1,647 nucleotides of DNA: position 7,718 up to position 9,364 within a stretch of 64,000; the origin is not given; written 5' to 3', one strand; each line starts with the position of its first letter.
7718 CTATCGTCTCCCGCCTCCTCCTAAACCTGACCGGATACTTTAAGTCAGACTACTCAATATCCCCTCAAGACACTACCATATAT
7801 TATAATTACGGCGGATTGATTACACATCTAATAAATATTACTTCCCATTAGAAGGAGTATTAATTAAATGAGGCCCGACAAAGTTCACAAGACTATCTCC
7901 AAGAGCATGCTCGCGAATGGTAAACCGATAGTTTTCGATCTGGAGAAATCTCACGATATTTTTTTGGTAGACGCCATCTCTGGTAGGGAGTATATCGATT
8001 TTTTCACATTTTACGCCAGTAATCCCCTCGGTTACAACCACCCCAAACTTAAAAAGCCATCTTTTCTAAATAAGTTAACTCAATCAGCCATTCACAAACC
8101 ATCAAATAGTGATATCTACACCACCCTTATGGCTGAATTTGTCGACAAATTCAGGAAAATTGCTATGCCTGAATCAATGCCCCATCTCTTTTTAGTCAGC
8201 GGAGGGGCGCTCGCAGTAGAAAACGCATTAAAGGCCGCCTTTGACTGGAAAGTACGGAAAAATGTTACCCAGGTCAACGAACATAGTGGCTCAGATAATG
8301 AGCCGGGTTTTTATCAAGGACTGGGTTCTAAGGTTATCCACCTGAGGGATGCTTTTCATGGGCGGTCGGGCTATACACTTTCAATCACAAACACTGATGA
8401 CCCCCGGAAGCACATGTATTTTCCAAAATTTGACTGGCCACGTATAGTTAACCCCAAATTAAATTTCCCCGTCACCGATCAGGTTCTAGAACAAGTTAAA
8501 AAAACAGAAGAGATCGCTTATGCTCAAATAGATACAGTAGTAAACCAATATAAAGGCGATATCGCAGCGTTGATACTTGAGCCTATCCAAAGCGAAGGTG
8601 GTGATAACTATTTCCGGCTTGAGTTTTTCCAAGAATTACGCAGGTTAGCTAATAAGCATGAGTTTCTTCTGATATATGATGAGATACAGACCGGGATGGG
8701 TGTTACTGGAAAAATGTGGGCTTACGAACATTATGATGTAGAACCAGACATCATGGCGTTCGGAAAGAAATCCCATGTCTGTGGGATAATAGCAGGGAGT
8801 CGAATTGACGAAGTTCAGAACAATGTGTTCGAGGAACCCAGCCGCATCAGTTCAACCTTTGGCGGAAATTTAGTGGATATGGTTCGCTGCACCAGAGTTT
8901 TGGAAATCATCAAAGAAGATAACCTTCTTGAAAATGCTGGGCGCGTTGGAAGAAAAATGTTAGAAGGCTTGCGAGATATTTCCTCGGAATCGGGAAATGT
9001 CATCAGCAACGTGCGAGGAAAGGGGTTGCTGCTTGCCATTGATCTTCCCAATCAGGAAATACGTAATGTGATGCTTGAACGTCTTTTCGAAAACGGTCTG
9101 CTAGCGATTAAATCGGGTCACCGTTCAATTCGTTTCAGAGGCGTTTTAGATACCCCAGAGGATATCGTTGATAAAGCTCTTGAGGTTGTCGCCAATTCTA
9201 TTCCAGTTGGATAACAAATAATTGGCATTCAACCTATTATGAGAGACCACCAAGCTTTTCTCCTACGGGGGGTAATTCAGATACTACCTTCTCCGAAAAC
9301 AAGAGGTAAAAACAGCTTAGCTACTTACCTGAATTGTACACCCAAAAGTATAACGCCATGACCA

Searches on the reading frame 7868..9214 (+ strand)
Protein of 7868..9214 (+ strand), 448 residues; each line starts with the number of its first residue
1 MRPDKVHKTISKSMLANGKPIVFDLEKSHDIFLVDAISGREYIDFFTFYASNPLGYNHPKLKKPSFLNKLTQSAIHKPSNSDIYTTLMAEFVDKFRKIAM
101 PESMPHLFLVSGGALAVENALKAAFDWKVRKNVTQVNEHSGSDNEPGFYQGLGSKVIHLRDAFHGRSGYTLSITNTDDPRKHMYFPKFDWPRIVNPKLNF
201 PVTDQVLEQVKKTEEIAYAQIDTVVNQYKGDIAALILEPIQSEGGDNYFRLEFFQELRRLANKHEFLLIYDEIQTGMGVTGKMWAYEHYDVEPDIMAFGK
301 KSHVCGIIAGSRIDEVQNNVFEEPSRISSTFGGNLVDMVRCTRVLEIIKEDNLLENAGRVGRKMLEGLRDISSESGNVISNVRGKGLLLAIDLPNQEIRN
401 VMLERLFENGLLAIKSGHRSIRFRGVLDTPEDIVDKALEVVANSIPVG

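Call 8: search_protein_families(library=pfam, proteins=[window:7868-9214:+])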
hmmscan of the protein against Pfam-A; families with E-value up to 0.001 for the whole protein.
window:7868-9214:+ (448 aa): 1 family
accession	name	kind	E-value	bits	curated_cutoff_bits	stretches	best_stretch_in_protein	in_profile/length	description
PF00202.27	Aminotran_3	-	7.7e-83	278.9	30.5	1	18-442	6-400/403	Aminotransferase class-III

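Call 13: search_protein_families(library=ncbifam, proteins=[window:7868-9214:+])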
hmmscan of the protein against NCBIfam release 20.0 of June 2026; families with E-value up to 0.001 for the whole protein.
window:7868-9214:+ (448 aa): 69 families (the best 25 are shown)
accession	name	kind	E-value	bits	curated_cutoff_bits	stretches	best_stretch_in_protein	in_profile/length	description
TIGR03251.1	LAT_fam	equivalog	1.2e-184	613.8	520.8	1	3-445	1-432/433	L-lysine 6-transaminase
TIGR00699.1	GABAtrns_euk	equivalog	2.4e-69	234.3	567.15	1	9-440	28-459/464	4-aminobutyrate--2-oxoglutarate transaminase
NF004426.0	PRK05769.1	equivalog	4.9e-63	213.4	552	2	155-445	143-437/441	acetyl ornithine aminotransferase family protein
TIGR00707.1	argD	subfamily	3e-58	197.4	410.05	1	23-443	11-378/381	acetylornithine/succinylornithine family transaminase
NF002325.0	PRK01278.1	subfamily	3.8e-54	183.9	372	2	208-443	152-384/395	acetylornithine transaminase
NF005993.0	PRK08117.1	subfamily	7.1e-54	183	574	2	155-445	131-427/433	aspartate aminotransferase family protein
NF002797.0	PRK02936.1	equivalog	2.7e-49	167.9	496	2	213-443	149-375/385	acetylornithine transaminase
NF002874.0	PRK03244.1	equivalog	4.2e-48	164.1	457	2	213-442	165-389/399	acetylornithine transaminase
NF006733.0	PRK09264.1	subfamily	5.6e-48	163.5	438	2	154-445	130-414/425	diaminobutyrate--2-oxoglutarate transaminase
TIGR01885.1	Orn_aminotrans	equivalog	4.4e-47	160.7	378.4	1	19-445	17-401/402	ornithine--oxo-acid transaminase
NF008570.0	PRK11522.1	equivalog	3.8e-44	151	612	1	226-426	231-435/464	putrescine aminotransferase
TIGR02407.1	ectoine_ectB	equivalog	4e-44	150.8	552.2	2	154-445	126-410/412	diaminobutyrate--2-oxoglutarate transaminase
NF045491.1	LysJ_Sulfobales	equivalog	4.7e-44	150.8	700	1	212-440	149-372/386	[LysW]-aminoadipate semialdehyde/glutamate semialdehyde transaminase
NF003468.0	PRK05093.1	subfamily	7.8e-44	150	522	2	211-443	165-397/405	acetylornithine/succinyldiaminopimelate transaminase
TIGR00700.1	GABAtrnsam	equivalog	3.3e-43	147.8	506.65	2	155-443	122-416/420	4-aminobutyrate--2-oxoglutarate transaminase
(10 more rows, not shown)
